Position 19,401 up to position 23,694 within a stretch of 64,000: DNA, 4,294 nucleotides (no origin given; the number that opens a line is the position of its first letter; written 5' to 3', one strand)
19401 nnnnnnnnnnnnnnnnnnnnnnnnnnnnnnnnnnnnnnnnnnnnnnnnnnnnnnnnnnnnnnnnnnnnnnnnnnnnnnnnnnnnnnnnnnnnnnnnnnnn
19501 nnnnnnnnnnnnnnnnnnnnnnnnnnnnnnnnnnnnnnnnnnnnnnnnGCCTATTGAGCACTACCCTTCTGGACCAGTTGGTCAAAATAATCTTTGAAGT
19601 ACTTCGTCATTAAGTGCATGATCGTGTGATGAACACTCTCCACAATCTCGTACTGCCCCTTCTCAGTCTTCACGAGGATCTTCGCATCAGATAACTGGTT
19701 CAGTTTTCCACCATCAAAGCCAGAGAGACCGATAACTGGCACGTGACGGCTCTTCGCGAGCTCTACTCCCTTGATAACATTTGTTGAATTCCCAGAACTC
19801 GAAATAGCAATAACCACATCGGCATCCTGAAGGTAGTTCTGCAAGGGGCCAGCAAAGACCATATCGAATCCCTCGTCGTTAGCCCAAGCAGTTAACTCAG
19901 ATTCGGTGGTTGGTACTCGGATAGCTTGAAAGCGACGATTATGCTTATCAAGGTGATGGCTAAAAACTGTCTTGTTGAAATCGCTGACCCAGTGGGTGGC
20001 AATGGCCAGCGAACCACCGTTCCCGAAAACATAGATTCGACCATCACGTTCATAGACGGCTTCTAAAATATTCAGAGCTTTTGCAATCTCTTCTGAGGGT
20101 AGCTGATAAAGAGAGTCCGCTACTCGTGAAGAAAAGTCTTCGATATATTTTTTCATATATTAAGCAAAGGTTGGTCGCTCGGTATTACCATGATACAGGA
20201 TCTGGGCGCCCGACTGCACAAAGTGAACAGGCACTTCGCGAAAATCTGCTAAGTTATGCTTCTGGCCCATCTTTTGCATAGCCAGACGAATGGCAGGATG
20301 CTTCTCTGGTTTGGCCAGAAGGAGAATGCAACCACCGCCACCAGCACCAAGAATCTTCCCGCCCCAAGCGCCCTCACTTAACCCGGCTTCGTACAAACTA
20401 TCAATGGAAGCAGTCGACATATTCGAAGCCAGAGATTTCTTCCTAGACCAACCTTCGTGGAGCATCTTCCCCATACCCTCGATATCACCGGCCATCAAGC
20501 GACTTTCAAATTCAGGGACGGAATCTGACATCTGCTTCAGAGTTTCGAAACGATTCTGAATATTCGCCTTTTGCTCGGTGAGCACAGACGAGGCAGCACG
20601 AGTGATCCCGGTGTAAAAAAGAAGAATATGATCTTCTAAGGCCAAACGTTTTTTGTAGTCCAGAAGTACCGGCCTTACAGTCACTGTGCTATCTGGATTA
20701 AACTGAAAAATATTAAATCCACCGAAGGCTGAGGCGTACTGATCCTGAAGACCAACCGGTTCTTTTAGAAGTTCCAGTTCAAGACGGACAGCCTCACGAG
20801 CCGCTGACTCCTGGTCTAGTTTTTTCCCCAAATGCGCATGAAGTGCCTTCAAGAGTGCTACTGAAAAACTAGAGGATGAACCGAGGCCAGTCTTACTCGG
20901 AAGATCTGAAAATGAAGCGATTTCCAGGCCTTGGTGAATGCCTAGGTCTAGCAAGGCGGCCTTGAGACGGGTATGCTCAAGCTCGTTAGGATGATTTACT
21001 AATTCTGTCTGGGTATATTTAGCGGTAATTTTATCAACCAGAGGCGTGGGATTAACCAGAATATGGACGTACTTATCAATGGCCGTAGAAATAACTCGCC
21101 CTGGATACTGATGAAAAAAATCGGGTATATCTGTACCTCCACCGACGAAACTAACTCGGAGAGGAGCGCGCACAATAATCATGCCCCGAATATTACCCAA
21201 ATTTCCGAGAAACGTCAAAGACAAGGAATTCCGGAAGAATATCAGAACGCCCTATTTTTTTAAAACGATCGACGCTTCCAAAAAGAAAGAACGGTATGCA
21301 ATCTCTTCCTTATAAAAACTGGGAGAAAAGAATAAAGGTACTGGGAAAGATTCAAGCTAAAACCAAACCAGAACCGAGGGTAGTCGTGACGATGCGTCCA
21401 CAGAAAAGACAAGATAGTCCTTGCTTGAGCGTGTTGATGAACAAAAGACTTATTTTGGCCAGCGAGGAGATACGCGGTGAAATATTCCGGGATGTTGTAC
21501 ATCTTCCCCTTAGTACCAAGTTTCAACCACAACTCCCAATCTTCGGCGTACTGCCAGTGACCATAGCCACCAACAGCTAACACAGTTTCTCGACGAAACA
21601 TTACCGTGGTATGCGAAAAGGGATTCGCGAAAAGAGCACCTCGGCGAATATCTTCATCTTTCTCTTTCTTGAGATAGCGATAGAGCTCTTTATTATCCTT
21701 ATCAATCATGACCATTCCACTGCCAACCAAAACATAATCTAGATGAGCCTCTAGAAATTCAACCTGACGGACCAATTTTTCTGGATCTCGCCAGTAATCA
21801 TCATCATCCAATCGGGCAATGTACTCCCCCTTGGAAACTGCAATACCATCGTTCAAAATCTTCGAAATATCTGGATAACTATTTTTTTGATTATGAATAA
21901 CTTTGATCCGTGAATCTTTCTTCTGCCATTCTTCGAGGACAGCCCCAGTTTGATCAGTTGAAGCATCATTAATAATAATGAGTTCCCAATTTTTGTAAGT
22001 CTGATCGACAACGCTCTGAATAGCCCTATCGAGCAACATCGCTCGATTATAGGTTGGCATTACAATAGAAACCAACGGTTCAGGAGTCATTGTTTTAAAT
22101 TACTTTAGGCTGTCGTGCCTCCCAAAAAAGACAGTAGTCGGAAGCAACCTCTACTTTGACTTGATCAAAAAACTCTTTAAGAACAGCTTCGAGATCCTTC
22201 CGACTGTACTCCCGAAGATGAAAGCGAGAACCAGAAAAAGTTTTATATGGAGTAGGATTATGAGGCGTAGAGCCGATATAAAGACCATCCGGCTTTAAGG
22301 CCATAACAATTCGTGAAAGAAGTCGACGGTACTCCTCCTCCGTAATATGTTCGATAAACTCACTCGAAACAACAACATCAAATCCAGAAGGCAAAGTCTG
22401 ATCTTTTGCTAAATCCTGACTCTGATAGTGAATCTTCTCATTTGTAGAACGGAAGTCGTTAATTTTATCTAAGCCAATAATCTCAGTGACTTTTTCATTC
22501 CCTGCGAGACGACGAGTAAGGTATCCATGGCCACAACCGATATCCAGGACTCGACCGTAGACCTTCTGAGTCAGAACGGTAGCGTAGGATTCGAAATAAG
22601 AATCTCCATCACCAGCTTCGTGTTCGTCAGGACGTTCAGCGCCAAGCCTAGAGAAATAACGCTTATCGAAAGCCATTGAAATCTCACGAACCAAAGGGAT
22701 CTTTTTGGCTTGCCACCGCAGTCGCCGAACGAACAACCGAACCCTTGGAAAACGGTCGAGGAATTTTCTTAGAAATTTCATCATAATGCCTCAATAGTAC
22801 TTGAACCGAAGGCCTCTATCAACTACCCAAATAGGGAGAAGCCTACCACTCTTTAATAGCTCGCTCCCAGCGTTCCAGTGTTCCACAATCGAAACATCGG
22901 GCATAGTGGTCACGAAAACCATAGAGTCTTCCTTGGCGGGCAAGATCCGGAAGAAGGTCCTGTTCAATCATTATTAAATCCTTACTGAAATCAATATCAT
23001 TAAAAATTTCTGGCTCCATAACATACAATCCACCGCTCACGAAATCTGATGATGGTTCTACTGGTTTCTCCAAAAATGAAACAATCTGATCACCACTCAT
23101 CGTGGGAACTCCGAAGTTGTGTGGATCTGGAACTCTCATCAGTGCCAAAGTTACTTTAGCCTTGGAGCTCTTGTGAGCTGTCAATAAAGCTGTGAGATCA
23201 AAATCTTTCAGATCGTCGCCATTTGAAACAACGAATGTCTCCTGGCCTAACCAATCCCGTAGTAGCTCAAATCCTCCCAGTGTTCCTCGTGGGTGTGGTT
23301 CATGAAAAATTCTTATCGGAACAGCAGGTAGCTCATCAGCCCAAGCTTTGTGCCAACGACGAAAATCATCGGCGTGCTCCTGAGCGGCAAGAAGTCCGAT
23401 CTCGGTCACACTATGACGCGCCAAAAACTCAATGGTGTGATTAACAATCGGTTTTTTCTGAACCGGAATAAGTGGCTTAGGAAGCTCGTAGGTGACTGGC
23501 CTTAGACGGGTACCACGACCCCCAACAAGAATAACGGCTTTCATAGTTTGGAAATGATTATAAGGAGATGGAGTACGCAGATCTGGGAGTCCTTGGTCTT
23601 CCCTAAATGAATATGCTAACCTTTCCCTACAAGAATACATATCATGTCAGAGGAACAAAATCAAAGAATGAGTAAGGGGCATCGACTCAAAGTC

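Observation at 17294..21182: Complete GDP-heptose pathway interrupted by a compositionally foreign HIT-family gene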

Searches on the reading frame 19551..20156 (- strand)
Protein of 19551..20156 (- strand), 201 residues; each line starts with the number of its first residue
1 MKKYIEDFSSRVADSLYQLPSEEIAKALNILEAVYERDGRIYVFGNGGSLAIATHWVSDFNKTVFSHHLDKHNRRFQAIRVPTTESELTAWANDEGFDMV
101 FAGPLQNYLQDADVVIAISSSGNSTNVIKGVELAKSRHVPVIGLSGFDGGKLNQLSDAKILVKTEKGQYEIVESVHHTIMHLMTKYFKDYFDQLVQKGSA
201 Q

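Call 3: search_protein_families(library=pfam, proteins=[window:19551-20156:-], max_evalue=0.1)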
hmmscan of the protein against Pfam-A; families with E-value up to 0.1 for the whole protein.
window:19551-20156:- (201 aa): 2 families
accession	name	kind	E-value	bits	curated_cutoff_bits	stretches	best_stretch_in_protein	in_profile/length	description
PF13580.11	SIS_2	-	4.6e-17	62.8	27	1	10-146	7-138/138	SIS domain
PF01380.27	SIS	-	3.3e-11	43.5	25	1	108-178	50-121/131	SIS domain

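Call 4: search_protein_families(library=ncbifam, proteins=[window:19551-20156:-], max_evalue=0.1)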
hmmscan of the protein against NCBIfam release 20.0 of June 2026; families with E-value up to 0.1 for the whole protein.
window:19551-20156:- (201 aa): 28 families (the best 25 are shown)
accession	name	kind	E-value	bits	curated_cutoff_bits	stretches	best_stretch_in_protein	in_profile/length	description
NF010546.0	PRK13936.1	equivalog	3.7e-28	98.6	276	1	17-185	22-186/197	phosphoheptose isomerase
TIGR00441.1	gmhA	equivalog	7.4e-28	97.5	209.45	1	31-185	4-151/154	D-sedoheptulose 7-phosphate isomerase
NF001628.0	PRK00414.1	equivalog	7.2e-23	81.2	265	1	22-185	28-184/192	D-sedoheptulose 7-phosphate isomerase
NF010547.0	PRK13938.1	equivalog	8.3e-18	64.7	320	1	30-183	37-183/196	D-sedoheptulose 7-phosphate isomerase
NF008138.0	PRK10886.1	equivalog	1.9e-16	60.4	352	1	23-156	26-154/196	DnaA initiator-associating protein DiaA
NF002805.0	PRK02947.1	subfamily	7.7e-08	31.8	135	1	2-144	5-140/247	sugar isomerase domain-containing protein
NF040776.2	AlsR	equivalog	1.3e-07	30.9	400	1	108-162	173-227/279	transcriptional repressor AlsR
NF008458.0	PRK11337.1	equivalog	1.8e-07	30.4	378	1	108-160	185-237/293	MurR/RpiR family transcriptional regulator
NF003915.0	PRK05441.1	subfamily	8.4e-07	28.3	168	1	22-164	46-184/300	N-acetylmuramic acid 6-phosphate etherase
TIGR03127.2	RuMP_HxlB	equivalog_domain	9.5e-06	25.6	160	1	108-169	69-130/178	6-phospho-3-hexuloisomerase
NF009222.0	PRK12570.1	subfamily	2.5e-05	23.3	255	1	23-162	54-189/307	N-acetylmuramic acid 6-phosphate etherase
NF008141.0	PRK10892.1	equivalog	5.7e-05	22.5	505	1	110-166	95-151/328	arabinose-5-phosphate isomerase KdsD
TIGR02128.1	G6PI_arch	equivalog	0.00017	20.6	213.9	1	108-157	63-110/308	bifunctional phosphoglucose/phosphomannose isomerase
NF041755.1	RuMP_HxlAB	equivalog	0.00026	20.1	500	1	109-174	286-350/391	bifunctional 3-hexulose-6-phosphate synthase/6-phospho-3-hexuloisomerase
TIGR00274.1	TIGR00274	equivalog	0.00036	19.7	302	1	109-161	124-176/291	N-acetylmuramic acid 6-phosphate etherase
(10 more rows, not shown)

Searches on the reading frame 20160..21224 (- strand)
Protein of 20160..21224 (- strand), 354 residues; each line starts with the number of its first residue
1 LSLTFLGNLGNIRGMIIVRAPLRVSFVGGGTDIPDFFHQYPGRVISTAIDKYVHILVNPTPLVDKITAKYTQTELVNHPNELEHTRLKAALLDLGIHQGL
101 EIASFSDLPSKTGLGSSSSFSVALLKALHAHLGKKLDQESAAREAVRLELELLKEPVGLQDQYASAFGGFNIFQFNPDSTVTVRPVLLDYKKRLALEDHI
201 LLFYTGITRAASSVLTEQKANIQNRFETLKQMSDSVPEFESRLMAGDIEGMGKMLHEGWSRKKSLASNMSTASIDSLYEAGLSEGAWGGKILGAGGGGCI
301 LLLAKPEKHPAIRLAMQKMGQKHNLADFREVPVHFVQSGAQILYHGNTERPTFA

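Call 3: search_protein_families(library=pfam, proteins=[window:20160-21224:-], max_evalue=0.1)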
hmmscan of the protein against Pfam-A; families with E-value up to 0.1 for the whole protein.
window:20160-21224:- (354 aa): 3 families
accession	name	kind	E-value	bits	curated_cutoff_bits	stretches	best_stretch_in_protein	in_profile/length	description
PF00288.32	GHMP_kinases_N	-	7.1e-17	61.9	22.3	1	93-169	13-87/87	GHMP kinases N terminal domain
PF08544.19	GHMP_kinases_C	-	1.1e-09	39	21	1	243-320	5-83/85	GHMP kinases C terminal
PF22700.2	MVD-like_N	-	0.0067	16.5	27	1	95-143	78-126/157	Diphosphomevalonate decarboxylase-like N-terminal domain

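Call 4: search_protein_families(library=ncbifam, proteins=[window:20160-21224:-], max_evalue=0.1)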
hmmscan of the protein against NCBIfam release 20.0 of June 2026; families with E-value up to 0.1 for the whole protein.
window:20160-21224:- (354 aa): 16 families
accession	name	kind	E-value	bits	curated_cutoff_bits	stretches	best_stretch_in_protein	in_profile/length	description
NF049969.1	GlMnHpPKinHddA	equivalog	5.3e-46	157.6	600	1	16-323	3-324/338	D-glycero-D-manno-heptose 7-phosphate kinase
NF009948.0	PRK13412.1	equivalog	1.1e-31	109.4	721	1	84-313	713-945/974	bifunctional fucokinase/fucose-1-phosphate guanylyltransferase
TIGR00549.1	mevalon_kin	equivalog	2.1e-20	73.4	163.05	1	44-303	19-276/276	mevalonate kinase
NF003006.0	PRK03817.1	equivalog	3.8e-20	72.2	443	2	15-233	1-216/352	galactokinase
NF003036.0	PRK03926.1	equivalog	4.4e-18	65.4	403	1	92-322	68-285/302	mevalonate kinase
NF001816.0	PRK00555.1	equivalog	9.3e-14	51.1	509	2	101-190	93-182/363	galactokinase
TIGR00131.1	gal_kin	equivalog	3e-11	42.8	226.65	2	240-317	290-363/388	galactokinase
TIGR01920.1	Shik_kin_archae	equivalog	4.4e-10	39.4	126.85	1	53-172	25-143/266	shikimate kinase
NF003472.0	PRK05101.1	equivalog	3.6e-09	36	499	1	95-168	108-181/382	galactokinase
NF003705.0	PRK05322.1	equivalog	2e-08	33.4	385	2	94-169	107-182/388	galactokinase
NF002288.1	PRK01212.1-4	equivalog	6.5e-07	28.7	194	1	85-325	62-287/303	homoserine kinase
TIGR00191.1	thrB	equivalog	0.00023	20.1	168.25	1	91-178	71-152/304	homoserine kinase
TIGR01220.1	Pmev_kin_Gr_pos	equivalog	0.00028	20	165.7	1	109-174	114-178/358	phosphomevalonate kinase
NF040725.1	panto_kin_Meth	equivalog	0.0022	17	380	1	83-172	71-155/286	pantoate kinase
NF040957.1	Arch_PMK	equivalog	0.0079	15.7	500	1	110-151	90-131/316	phosphomevalonate kinase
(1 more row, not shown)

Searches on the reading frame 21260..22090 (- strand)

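Call 52: search_protein_families(library=ncbifam, proteins=[window:21260-22090:-], max_evalue=0.00001)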
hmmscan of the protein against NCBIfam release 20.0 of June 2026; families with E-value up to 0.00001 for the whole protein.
window:21260-22090:- (276 aa): 19 families
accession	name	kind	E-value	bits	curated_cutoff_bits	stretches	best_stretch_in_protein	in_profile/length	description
NF053739.1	GlytfEpsEBac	equivalog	9.5e-42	142.8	450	1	5-260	1-247/265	glycosyltransferase EpsE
NF047683.1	TeichurnBiosyTuaG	equivalog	7.5e-35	120.8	400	1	4-216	5-212/252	teichuronic acid biosynthesis protein TuaG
NF041875.1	EPS_EpsD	equivalog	2e-23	83.3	370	1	7-199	1-197/325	exopolysaccharide biosynthesis glycosyltransferase EpsD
NF050050.1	ProtGlycPglI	equivalog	4.8e-22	78.7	500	1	5-209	2-202/306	GalNAc(5)-diNAcBac-PP-undecaprenol beta-1,3-glucosyltransferase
NF007453.0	PRK10018.1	equivalog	7.8e-22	78.2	382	1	2-106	3-104/280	colanic acid biosynthesis glycosyltransferase WcaA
TIGR04017.1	WcaA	equivalog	2.4e-21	76.6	495.75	1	2-106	2-103/279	colanic acid biosynthesis glycosyltransferase WcaA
TIGR03937.1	PgaC_IcaA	equivalog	4e-20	72.2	422.3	1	4-98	44-136/407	poly-beta-1,6-N-acetyl-D-glucosamine synthase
NF007482.0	PRK10073.1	equivalog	1.2e-19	70.5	423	1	4-100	5-98/334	glycosyltransferase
TIGR04440.1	glyco_TIGR04440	domain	1.4e-14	54.4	70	1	7-142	2-135/215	TIGR00180 family glycosyltransferase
TIGR03111.1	glyc2_xrt_Gpos1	hypoth_equivalog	1.6e-11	43.7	363.95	1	5-132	49-174/439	TIGR03111 family XrtG-associated glycosyltransferase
NF038302.1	EPS_HpsE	equivalog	3.7e-11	42.5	300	1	8-117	4-115/307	hormogonium polysaccharide biosynthesis glycosyltransferase HpsE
NF041394.1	GtaseAglG_Halo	equivalog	5.2e-11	42.4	440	1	7-176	3-174/304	glucosyl-dolichyl phosphate glucuronosyltransferase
NF038299.1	EPS_HpsN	equivalog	1.6e-10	40.5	425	1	5-98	1-92/317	hormogonium polysaccharide biosynthesis glycosyltransferase HpsN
TIGR04283.1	glyco_like_mftF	equivalog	2.8e-10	40.2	182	1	7-202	1-180/221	TIGR04283 family arsenosugar biosynthesis glycosyltransferase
TIGR03965.1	mycofact_glyco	equivalog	4.4e-10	39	280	1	5-196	74-268/467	mycofactocin biosynthesis glycosyltransferase MftF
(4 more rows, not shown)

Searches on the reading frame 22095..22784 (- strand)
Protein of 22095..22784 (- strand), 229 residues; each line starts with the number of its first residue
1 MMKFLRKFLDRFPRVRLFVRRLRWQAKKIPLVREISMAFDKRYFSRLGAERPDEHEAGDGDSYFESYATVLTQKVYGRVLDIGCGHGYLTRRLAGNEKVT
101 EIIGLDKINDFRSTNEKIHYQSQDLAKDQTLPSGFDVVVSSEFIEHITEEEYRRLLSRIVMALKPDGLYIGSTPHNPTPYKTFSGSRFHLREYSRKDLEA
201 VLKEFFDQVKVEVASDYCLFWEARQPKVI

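Call 52: search_protein_families(library=ncbifam, proteins=[window:22095-22784:-], max_evalue=0.00001)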
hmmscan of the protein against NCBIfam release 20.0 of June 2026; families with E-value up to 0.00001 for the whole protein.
window:22095-22784:- (229 aa): 7 families
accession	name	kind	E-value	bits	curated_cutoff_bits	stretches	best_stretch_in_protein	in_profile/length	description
TIGR02072.1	BioC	equivalog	8.6e-11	42.1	184.95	1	75-213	34-178/244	malonyl-ACP O-methyltransferase BioC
TIGR01983.1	UbiG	equivalog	5.5e-10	38.9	102.95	1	78-173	52-153/228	bifunctional 2-polyprenyl-6-hydroxyphenol methylase/3-demethylubiquinol 3-O-methyltransferase UbiG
NF043040.1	corrin_prot_MT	hypoth_equivalog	2.8e-08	33.4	180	1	76-168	42-144/216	corrinoid protein-associated methyltransferase CpaM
TIGR04074.1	bacter_Hen1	equivalog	3.3e-08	32.5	340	1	69-176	276-396/462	3' terminal RNA ribose 2'-O-methyltransferase Hen1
NF008686.0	PRK11705.1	equivalog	5.5e-07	29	400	1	77-170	169-264/383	cyclopropane fatty acyl phospholipid synthase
NF004851.0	PRK06202.1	equivalog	7.2e-07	28.9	243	0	63-159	48-154/237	hypothetical protein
NF053839.1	CPFASynBruc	equivalog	9e-06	24.9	600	0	74-170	173-275/410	cyclopropane fatty acid synthase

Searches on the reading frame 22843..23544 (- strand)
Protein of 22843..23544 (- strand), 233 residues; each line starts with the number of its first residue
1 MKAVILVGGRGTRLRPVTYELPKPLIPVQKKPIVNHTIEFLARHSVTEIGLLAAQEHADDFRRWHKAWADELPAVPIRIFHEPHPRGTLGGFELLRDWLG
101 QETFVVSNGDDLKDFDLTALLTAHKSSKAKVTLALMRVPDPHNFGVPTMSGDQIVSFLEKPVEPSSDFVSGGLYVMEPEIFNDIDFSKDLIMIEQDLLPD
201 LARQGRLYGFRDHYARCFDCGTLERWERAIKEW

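Call 52: search_protein_families(library=ncbifam, proteins=[window:22843-23544:-], max_evalue=0.00001)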
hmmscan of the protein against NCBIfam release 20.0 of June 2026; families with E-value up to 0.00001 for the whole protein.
window:22843-23544:- (233 aa): 22 families
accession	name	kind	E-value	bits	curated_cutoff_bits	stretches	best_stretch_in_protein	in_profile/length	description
NF052502.1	man1P_GTase_Rv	exception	9.4e-41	139.8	440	1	2-225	2-222/352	mannose-1-phosphate guanylyltransferase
TIGR01208.1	rmlA_long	equivalog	8.8e-38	130.1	320.25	1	2-185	1-183/353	glucose-1-phosphate thymidylyltransferase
TIGR03992.1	Arch_glmU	subfamily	2.9e-29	102.1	292.1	1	1-185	1-177/393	bifunctional sugar-1-phosphate nucleotidylyltransferase/acetyltransferase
TIGR02623.1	G1P_cyt_trans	equivalog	6.5e-27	94.6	300.25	2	90-212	108-225/255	glucose-1-phosphate cytidylyltransferase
NF041313.1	UDPGP_AglF_Halo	equivalog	2.6e-25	89.2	400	1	1-184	1-182/234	UTP--glucose-1-phosphate uridylyltransferase AglF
NF045761.1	NAMPUrTaseMurU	equivalog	7e-24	84.9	250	1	1-228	1-222/226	N-acetylmuramate alpha-1-phosphate uridylyltransferase MurU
NF041173.1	Sug_nt_acttase_Thmprot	equivalog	3.2e-22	79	600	1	1-185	1-177/405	bifunctional sugar-1-phosphate nucleotidylyltransferase/acetyltransferase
NF049965.1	GlMnHpPGnyltfHddC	equivalog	3e-21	76.1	300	1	1-189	1-180/221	D-glycero-D-manno-heptose 1-phosphate guanosyltransferase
TIGR01207.1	rmlA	equivalog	2.3e-19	69.6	360.65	1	2-180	1-179/286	glucose-1-phosphate thymidylyltransferase RfbA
NF003670.0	PRK05293.1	equivalog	9.8e-16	57.6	470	1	104-183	121-203/382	glucose-1-phosphate adenylyltransferase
NF012024.0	PRK15480.1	equivalog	1.8e-15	56.9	588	1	2-181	5-184/292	glucose-1-phosphate thymidylyltransferase RfbA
TIGR02091.1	glgC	equivalog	6.3e-14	51.8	424.9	1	101-224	113-250/364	glucose-1-phosphate adenylyltransferase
TIGR01099.1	galU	equivalog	3.5e-13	49.7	326.8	1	1-55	2-56/261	UTP--glucose-1-phosphate uridylyltransferase GalU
NF001947.0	PRK00725.1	subfamily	2.4e-11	43.1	470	1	103-179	132-218/426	glucose-1-phosphate adenylyltransferase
NF002023.0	PRK00844.1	subfamily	8.5e-11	41.3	458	0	102-181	119-208/408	glucose-1-phosphate adenylyltransferase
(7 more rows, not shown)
